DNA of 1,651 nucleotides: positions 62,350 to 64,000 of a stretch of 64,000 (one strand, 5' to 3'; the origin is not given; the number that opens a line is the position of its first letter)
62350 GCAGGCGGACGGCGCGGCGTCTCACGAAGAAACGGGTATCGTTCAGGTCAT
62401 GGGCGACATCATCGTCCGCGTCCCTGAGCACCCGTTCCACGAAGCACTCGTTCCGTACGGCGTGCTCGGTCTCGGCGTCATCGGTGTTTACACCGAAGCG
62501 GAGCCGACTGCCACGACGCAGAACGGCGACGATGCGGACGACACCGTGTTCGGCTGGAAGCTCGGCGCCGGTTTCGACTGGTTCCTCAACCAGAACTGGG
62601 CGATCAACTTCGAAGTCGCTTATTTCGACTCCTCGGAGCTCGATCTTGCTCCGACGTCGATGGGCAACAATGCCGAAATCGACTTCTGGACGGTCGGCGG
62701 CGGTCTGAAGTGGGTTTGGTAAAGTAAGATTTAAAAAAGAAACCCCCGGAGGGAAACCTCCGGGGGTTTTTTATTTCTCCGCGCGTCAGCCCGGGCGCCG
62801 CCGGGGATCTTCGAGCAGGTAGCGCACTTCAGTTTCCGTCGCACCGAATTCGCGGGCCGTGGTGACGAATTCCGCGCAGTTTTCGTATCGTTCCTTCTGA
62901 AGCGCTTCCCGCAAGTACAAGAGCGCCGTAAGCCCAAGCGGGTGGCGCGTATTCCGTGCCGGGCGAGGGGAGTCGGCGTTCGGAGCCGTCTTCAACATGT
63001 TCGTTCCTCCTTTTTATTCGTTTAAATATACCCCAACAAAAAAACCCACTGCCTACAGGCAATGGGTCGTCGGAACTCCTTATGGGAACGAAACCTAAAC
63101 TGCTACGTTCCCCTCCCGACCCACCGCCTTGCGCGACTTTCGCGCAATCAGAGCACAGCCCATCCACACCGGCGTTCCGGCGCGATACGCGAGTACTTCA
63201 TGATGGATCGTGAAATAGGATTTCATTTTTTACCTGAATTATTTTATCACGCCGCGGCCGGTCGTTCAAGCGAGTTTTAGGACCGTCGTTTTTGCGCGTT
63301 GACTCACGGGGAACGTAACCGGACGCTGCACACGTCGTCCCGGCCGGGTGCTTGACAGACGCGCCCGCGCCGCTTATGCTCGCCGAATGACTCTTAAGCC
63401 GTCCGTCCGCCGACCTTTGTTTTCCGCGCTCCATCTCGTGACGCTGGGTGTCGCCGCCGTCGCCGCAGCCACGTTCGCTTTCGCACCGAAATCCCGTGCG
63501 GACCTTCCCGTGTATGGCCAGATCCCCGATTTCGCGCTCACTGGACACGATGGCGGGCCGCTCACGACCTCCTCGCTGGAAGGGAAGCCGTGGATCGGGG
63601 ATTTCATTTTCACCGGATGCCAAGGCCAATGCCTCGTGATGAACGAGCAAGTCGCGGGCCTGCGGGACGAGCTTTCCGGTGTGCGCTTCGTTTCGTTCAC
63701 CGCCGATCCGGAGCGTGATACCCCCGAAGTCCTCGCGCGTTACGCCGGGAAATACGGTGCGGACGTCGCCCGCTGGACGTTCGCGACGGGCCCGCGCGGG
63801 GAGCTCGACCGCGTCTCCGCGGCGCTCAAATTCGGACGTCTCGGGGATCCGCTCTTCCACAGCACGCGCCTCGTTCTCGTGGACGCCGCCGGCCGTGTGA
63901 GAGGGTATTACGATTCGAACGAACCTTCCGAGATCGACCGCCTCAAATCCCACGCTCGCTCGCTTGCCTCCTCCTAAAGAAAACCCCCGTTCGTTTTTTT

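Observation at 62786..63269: Minus-strand attenuator-like leader: promoter, 43-aa uORF, hairpins, intrinsic terminator, then a 70-aa gene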

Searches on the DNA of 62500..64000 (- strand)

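Call 3: search_rna_families(source=window, start=62500, end=64000, threshold=evalue, max_evalue=10, show_alignments=3)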
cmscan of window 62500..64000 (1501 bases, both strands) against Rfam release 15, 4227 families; matches with E-value up to 10: 25.
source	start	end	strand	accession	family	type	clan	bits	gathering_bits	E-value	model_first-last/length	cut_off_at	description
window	62664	62775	+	RF00514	His_leader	Cis-reg; leader;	-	36.2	49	0.00092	1-126/126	no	Histidine operon leader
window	62670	62777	+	RF04312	trpB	Cis-reg;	-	34.9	59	0.01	1-107/107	no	trpB ncRNA motif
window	62734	62865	-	RF00514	His_leader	Cis-reg; leader;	-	32.2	49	0.0061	1-126/126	no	Histidine operon leader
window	62733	62806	-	RF01772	rnk_pseudo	Cis-reg; leader;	-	24.1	55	0.21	1-108/108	no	Pseudomonas rnk leader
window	62733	62779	+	RF03599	MIR1883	Gene; miRNA;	-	24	128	0.18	37-85/118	no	MIR1883 microRNA precursor family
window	62736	62857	-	RF02868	ncS037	Gene; sRNA;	-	22.7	112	0.4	1-152/152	no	Burkholderia sRNA 37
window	62714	62774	+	RF02495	ohsC_RNA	Gene; antitoxin;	-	22.2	50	1.7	1-77/77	no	Oppression of Hydrophobic ORF by sRNA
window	62720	62836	-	RF02621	BSnc120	Gene; sRNA;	-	20.8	114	0.11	1-88/88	no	Brucella sRNA 120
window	62735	62822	-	RF00506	Thr_leader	Cis-reg; leader;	-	20.7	55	0.48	1-118/118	no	Threonine operon leader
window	62721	62771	+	RF04181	rteR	Gene; sRNA;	-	20.3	72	3.8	1-84/84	no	rteR sRNA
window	62725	62778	+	RF02058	STnc400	Gene;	-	20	80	0.69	1-125/125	no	Gammaproteobacterial sRNA STnc400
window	62724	62772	+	RF01813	rdlD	Gene; antitoxin;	-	19.5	50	0.61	1-66/66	no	rdlD antitoxin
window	62735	62792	-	RF02399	NsiR1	Gene; sRNA;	-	19.4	39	0.62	1-60/60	no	Nitrogen stress-induced RNA 1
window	62742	62770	-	RF00627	P15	Gene;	-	18.2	70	0.49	91-119/119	no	Pseudomonas sRNA P15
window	62735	62807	-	RF02837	anti-hemB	Gene; sRNA;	-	18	49.5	0.3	1-81/81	no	Burkholderia RNA 7 (anti-hemB)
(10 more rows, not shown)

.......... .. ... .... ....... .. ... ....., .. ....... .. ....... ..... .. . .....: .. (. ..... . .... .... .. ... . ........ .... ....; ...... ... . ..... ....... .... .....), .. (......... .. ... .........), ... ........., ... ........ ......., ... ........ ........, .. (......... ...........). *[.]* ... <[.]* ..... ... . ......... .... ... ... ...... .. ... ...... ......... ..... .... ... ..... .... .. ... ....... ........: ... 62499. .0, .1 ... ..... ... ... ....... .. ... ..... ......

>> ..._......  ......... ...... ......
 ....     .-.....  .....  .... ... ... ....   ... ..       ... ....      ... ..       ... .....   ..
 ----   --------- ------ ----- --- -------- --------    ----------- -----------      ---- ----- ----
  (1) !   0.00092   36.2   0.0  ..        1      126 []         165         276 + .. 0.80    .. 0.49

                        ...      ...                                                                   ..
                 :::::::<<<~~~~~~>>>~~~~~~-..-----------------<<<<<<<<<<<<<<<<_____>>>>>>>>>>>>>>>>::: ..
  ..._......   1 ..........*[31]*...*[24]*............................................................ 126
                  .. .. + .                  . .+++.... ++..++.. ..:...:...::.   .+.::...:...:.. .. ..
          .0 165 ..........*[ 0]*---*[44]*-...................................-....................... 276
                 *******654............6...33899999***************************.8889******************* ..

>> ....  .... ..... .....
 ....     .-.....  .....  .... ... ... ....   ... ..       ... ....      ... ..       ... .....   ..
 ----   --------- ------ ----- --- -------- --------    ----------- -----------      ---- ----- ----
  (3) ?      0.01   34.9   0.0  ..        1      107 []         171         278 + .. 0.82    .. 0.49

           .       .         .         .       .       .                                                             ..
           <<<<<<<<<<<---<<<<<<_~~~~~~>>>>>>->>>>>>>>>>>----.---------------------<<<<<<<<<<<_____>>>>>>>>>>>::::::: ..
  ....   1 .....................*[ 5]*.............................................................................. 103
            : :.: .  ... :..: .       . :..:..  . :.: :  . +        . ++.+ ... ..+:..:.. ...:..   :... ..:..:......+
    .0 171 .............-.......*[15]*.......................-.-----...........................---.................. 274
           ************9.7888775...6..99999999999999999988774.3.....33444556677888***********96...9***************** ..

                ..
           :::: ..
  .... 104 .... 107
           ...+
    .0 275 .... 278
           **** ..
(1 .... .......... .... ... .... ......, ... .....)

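Call 61: build_rna_model(alignment_id=A4, structure=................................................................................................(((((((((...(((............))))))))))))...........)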
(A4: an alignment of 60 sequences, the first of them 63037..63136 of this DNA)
Model R1 built from alignment A4 (60 sequences, 146 columns); structure: as given.
model positions 117; base pairs 12; branch points 0; effective number of sequences 36.19; information 0.59 bits per position. Calibrated on 0.2 Mb of random sequence (short: E-values are rough).
structure used (alignment columns):
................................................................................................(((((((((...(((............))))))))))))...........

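Call 63: search_with_rna_model(model_id=R1, source=window, max_evalue=1)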
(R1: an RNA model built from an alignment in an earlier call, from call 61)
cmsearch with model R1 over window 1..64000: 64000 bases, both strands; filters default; matches with E-value up to 1: 2.
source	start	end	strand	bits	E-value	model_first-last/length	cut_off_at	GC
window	63036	63136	-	42.7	3e-10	1-117/117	no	0.55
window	62688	62775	+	30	8.6e-07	1-117/117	no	0.5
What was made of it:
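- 63038..63053 (-): Strand A' (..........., the terminator's 3' arm, segment 4) and the T-run TTTTTTT (63044-63038). The covariance model R1 scores 63036-63136 at 42.7 bits, E = 3e-10 (call 63).
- It finds the module only once in the 64-kb window (call 63).
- Tried and rejected: The only other model hit, 62688-62775(+), is the shared terminator (call 63).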

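Call 64: search_with_rna_model(model_id=R1, sources=[L003, L005, L006, L007, L008, L009, L010, L011, L012, L013, L014, L015, L016, L017, L018, L019, L020, L021, L022, L023, L024, L025, L026, L027, L028, L029, L030, L031, L032, L033, L034, L035, L036, L037, L038, L039, L040, L041, L042, L043, L044, L045, L046, L047, L048, L049, L050, L051, L052, L054, L055, L056, L057, L058, L059, L061, L062, L063, L064, L065, L066, L067, L068, L069, L070, L071, L073, L074, L075, L076, L077, L078, L080, L081, L082, L083, L084, L085, L086, L087, L088, L090, L092, L093, L094, L095, L096, L097, L098, L099, L100, L101, L102, L103, L104, L105, L106, L108, L109, L110], max_evalue=0.01)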
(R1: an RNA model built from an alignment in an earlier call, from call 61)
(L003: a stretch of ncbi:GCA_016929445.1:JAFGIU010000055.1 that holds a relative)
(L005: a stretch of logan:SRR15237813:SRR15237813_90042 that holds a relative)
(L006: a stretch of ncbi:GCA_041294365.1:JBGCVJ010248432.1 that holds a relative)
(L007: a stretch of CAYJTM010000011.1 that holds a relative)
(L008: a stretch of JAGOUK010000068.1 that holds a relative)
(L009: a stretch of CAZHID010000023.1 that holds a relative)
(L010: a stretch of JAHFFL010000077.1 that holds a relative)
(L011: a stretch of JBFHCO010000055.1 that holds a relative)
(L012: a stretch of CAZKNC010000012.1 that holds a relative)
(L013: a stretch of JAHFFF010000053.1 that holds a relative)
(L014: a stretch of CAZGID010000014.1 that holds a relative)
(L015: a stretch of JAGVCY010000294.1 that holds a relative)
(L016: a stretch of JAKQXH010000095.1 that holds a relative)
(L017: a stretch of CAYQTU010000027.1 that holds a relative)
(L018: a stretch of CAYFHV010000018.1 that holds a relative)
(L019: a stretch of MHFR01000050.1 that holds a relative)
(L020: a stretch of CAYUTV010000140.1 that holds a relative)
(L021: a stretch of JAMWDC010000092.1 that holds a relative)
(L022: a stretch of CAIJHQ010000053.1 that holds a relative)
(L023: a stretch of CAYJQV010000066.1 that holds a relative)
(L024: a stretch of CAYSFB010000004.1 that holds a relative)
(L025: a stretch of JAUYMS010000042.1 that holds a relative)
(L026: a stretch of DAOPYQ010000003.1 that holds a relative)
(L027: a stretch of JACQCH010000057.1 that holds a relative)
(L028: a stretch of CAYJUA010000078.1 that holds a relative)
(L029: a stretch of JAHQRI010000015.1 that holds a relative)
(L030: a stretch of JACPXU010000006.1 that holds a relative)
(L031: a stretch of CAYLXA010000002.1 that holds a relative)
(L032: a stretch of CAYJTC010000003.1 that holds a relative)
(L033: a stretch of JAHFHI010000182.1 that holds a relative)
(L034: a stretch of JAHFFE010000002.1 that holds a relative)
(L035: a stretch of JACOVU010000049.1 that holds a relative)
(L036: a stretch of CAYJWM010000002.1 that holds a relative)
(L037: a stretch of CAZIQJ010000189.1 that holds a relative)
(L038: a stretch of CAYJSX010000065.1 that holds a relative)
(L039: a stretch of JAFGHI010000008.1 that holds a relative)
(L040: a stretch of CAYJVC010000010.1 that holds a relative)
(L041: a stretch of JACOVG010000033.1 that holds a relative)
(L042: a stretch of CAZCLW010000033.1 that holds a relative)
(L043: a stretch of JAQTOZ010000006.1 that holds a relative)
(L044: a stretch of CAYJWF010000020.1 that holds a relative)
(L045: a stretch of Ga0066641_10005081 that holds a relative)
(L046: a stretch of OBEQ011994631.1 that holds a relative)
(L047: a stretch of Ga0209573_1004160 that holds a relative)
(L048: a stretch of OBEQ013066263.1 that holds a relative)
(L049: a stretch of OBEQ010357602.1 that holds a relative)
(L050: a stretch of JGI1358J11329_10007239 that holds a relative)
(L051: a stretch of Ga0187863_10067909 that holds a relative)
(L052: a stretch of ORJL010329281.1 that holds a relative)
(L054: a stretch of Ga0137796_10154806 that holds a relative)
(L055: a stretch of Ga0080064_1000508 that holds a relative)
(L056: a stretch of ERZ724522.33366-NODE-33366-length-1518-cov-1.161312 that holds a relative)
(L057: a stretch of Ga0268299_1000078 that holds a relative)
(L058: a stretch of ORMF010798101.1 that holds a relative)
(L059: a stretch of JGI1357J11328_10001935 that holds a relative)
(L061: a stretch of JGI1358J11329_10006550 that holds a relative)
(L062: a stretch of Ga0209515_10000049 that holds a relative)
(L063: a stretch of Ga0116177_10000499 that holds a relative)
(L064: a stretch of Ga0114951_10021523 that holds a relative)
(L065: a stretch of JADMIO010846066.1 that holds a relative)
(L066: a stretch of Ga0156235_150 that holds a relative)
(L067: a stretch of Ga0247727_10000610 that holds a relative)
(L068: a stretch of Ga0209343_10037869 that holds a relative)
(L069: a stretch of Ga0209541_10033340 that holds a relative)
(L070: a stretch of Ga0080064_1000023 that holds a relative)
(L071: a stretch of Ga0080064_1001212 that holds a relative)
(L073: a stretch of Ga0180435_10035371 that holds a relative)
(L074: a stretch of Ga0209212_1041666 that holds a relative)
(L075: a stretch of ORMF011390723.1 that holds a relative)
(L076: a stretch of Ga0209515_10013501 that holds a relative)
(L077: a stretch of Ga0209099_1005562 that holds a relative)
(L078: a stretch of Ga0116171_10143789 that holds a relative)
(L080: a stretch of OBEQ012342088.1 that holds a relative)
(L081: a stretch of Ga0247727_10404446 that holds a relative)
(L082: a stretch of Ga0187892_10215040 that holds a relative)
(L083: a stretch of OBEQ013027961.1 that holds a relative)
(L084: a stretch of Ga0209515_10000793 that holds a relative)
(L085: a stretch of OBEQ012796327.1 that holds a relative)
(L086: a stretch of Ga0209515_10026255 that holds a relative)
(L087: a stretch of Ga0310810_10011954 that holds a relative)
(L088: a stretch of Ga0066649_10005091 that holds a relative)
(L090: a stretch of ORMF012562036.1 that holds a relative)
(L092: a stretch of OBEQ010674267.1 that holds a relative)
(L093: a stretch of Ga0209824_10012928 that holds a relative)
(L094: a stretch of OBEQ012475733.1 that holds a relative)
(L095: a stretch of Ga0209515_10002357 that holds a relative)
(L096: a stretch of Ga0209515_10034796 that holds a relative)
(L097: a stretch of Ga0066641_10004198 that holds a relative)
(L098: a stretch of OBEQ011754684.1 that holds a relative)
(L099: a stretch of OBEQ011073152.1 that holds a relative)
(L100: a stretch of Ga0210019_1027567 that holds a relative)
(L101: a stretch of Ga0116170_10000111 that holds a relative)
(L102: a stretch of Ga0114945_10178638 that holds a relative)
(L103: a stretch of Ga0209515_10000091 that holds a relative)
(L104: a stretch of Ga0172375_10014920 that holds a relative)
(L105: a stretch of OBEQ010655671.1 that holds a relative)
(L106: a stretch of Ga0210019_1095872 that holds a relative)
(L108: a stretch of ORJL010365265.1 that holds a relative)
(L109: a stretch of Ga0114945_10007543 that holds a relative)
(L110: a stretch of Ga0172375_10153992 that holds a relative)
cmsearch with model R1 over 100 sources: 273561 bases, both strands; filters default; matches with E-value up to 0.01: 130.
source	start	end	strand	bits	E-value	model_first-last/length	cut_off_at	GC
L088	1306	1418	+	80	1e-19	1-117/117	no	0.51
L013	1377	1483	+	77.6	4.4e-19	1-117/117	no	0.45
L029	1176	1291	+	77.5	4.9e-19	1-117/117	no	0.52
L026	1235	1355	+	76.1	1.2e-18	1-117/117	no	0.52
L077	1235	1355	+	76.1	1.2e-18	1-117/117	no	0.52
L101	1235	1355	+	76.1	1.2e-18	1-117/117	no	0.52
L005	2867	2984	+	75.5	1.6e-18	1-117/117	no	0.41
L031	1319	1436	+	75.5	1.6e-18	1-117/117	no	0.41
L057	1319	1436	+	73.3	6.6e-18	1-117/117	no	0.44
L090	1351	1463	+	72.9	8.6e-18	1-117/117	no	0.43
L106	781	899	+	72.5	1.1e-17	1-117/117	no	0.4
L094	961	1072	+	72.3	1.2e-17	1-117/117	no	0.34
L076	3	111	+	71.8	1.7e-17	1-117/117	no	0.39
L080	355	463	+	71.8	1.7e-17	1-117/117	no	0.39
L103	1287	1394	+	71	2.7e-17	1-117/117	no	0.41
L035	1292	1404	+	70.3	4.2e-17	1-117/117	no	0.44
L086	1364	1474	+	69.7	6e-17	1-117/117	no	0.59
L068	773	879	+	69.6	6.7e-17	1-117/117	no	0.39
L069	1301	1407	+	69.6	6.7e-17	1-117/117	no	0.39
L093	901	1014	+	69.3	8e-17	1-117/117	no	0.51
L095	1308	1420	+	69.2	8.4e-17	1-117/117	no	0.56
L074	1309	1415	+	68.9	1e-16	1-117/117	no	0.47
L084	1228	1334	+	68.9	1e-16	1-117/117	no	0.49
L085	1313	1421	+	68.8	1.1e-16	1-117/117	no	0.5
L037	1321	1432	+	67.9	1.9e-16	1-117/117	no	0.43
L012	1321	1422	+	67.6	2.4e-16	1-117/117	no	0.57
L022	1227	1344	+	66.9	3.5e-16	1-117/117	no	0.53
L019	1325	1443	+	66.7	3.9e-16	1-117/117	no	0.34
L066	1325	1443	+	66.7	3.9e-16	1-117/117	no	0.34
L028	1307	1411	+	66.7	4e-16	1-117/117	no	0.55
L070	1315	1417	+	66.5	4.5e-16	1-117/117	no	0.5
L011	1326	1444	+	66.4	4.8e-16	1-117/117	no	0.42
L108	1309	1424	+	66.2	5.5e-16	1-117/117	no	0.5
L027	1312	1419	+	65.9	6.7e-16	1-117/117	no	0.51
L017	1255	1375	+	65.6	7.8e-16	1-117/117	no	0.41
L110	44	159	+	65.1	1.1e-15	1-117/117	no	0.45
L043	1184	1299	+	65.1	1.1e-15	1-117/117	no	0.46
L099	612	728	+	64.5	1.6e-15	1-117/117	no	0.52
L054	530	640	+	64.4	1.7e-15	1-117/117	no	0.52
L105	1346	1456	+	64.2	1.9e-15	1-117/117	no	0.58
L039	1326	1440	+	64.2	2e-15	1-117/117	no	0.41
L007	1372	1481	+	64.2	2e-15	1-117/117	no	0.48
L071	1314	1421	+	64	2.2e-15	1-117/117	no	0.46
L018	1380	1490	+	63.9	2.3e-15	1-117/117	no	0.54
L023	1380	1490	+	63.9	2.3e-15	1-117/117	no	0.54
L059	1355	1461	+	63.7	2.6e-15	1-117/117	no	0.5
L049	1375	1478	+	63.6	2.7e-15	1-117/117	no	0.5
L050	1375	1478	+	63.6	2.7e-15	1-117/117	no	0.5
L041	1303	1417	+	63.5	2.9e-15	1-117/117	no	0.5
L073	38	152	+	63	4e-15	1-117/117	no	0.38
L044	1270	1389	+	62.8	4.5e-15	1-117/117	no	0.46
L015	1232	1340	+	62.4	6e-15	1-117/117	no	0.51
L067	1306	1421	+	62.3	6.4e-15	1-117/117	no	0.41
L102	299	413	+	62.2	6.6e-15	1-117/117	no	0.5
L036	1323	1427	+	61.8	8.4e-15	1-117/117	no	0.44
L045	1237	1343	+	61.7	9e-15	1-117/117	no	0.45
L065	1330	1435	+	61.5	1.1e-14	1-117/117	no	0.51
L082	329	436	+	61.2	1.3e-14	1-117/117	no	0.58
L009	1339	1447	+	60.7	1.7e-14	1-117/117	no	0.53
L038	1306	1428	+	59.9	2.7e-14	1-117/117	no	0.56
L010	1315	1420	+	59.8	3.1e-14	1-117/117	no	0.42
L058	1326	1433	+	59.7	3.2e-14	1-117/117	no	0.53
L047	1306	1414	+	59.5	3.5e-14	1-117/117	no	0.57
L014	100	213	+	57.7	1.1e-13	1-117/117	no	0.59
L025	1310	1422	+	57.6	1.2e-13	1-117/117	no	0.42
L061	1368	1475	+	57.4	1.3e-13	1-117/117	no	0.49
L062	1368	1475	+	57.4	1.3e-13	1-117/117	no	0.49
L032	1237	1350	+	57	1.7e-13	1-117/117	no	0.54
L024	1304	1411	+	56.1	3e-13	1-117/117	no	0.56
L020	1364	1465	+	55.6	4.1e-13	1-117/117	no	0.41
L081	329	448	+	54.6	7.6e-13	1-117/117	no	0.41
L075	174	282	+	54.6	7.8e-13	1-117/117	no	0.52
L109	1328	1431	+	53.6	1.5e-12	1-117/117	no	0.54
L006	2867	2977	+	52.6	2.7e-12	1-117/117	no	0.27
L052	309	413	+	52.5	2.9e-12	1-117/117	no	0.51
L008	1367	1476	+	51.7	4.6e-12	1-117/117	no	0.53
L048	85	191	+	48.8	2.9e-11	1-117/117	no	0.43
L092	172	277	+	48.5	3.4e-11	1-117/117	no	0.46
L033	1384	1487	+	45.2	2.7e-10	1-117/117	no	0.47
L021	1356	1469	+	44.7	3.9e-10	1-117/117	no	0.52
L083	357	465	+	43.9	6.3e-10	1-117/117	no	0.48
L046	1378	1484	+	43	1.1e-09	1-117/117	no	0.5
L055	1349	1467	+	43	1.1e-09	1-117/117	no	0.59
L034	1302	1411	+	42.6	1.4e-09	1-117/117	no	0.48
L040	1096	1195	+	38.7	1.6e-08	1-117/117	no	0.47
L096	31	84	+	37.4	3.6e-08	64-117/117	no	0.48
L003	2735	2842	+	36.7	5.5e-08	1-117/117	no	0.58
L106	858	903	-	35.5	1.2e-07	71-117/117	no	0.39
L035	1362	1404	-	34.8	1.8e-07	74-117/117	no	0.35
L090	1421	1468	-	30.3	3e-06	69-117/117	no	0.38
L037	1389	1435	-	30.3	3e-06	71-117/117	no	0.4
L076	72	103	-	28.9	7.5e-06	82-113/117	no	0.38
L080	424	455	-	28.9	7.5e-06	82-113/117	no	0.38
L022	1302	1352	-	28.8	7.6e-06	67-117/117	no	0.51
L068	838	880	-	28.7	8.1e-06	73-117/117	no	0.33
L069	1366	1408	-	28.7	8.1e-06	73-117/117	no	0.33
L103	1356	1386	-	28.5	9.6e-06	82-113/117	no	0.39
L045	1309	1404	-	27.7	1.6e-05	1-117/117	no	0.47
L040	1304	1356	+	26.8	2.8e-05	63-117/117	no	0.38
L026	1317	1348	-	25.5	6.1e-05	82-113/117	no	0.53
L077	1317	1348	-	25.5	6.1e-05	82-113/117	no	0.53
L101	1317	1348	-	25.5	6.1e-05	82-113/117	no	0.53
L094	1036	1158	-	25.4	6.4e-05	1-117/117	no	0.5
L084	1291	1416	-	25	8.1e-05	1-117/117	no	0.62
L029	1252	1283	-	23.2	0.00026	82-113/117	no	0.59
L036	1393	1419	-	22.9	0.00031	82-111/117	no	0.56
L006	2933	2970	-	22.5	0.00039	82-113/117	no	0.26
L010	1382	1412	-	22.1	0.00052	82-112/117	no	0.42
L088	1381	1410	-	21.8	0.00062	82-111/117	no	0.67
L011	1406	1436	-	21.8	0.00063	82-112/117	no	0.48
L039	1404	1432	-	21.6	0.00067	82-112/117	no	0.52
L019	1400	1446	-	21.4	0.00078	71-117/117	no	0.26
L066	1400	1446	-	21.4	0.00078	71-117/117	no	0.26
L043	1263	1291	-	21.4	0.00079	82-112/117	no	0.55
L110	123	151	-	21.4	0.00079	82-112/117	no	0.55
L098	747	840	+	21.3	0.00085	1-117/117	no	0.41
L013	1448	1475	-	20.8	0.0011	82-112/117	no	0.46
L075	241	286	-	20.3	0.0015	70-117/117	no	0.5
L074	1380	1407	-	20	0.0019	82-111/117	no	0.46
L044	1349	1381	-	19.8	0.0021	82-112/117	no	0.52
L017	1329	1379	-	19.6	0.0024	70-117/117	no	0.37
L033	1452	1479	-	19.5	0.0026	82-110/117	no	0.54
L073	112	145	-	19.1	0.0034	82-113/117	no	0.41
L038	1391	1420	-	18.8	0.0039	82-111/117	no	0.7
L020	1429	1457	-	18.6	0.0045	82-112/117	no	0.45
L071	1386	1413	-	18.4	0.0052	82-111/117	no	0.5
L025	1385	1415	-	18.2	0.0058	82-111/117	no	0.45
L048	157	183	-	18.1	0.0061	82-110/117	no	0.52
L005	2948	3063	-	17.8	0.0074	1-117/117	no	0.47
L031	1400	1515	-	17.8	0.0074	1-117/117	no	0.47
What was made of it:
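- Model R1 finds the leader's 3' module on the same strand just upstream of the gene in most of the 100 loci searched (87 full-length plus-strand matches, call 64).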

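Call 88: search_with_rna_model(model_id=R1, sources=[L119, L120], max_evalue=10, show_alignments=2)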
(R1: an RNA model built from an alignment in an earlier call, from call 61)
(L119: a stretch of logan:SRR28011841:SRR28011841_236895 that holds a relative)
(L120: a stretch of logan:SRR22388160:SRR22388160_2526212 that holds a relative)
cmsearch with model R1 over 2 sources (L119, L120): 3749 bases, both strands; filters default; matches with E-value up to 10: 0.
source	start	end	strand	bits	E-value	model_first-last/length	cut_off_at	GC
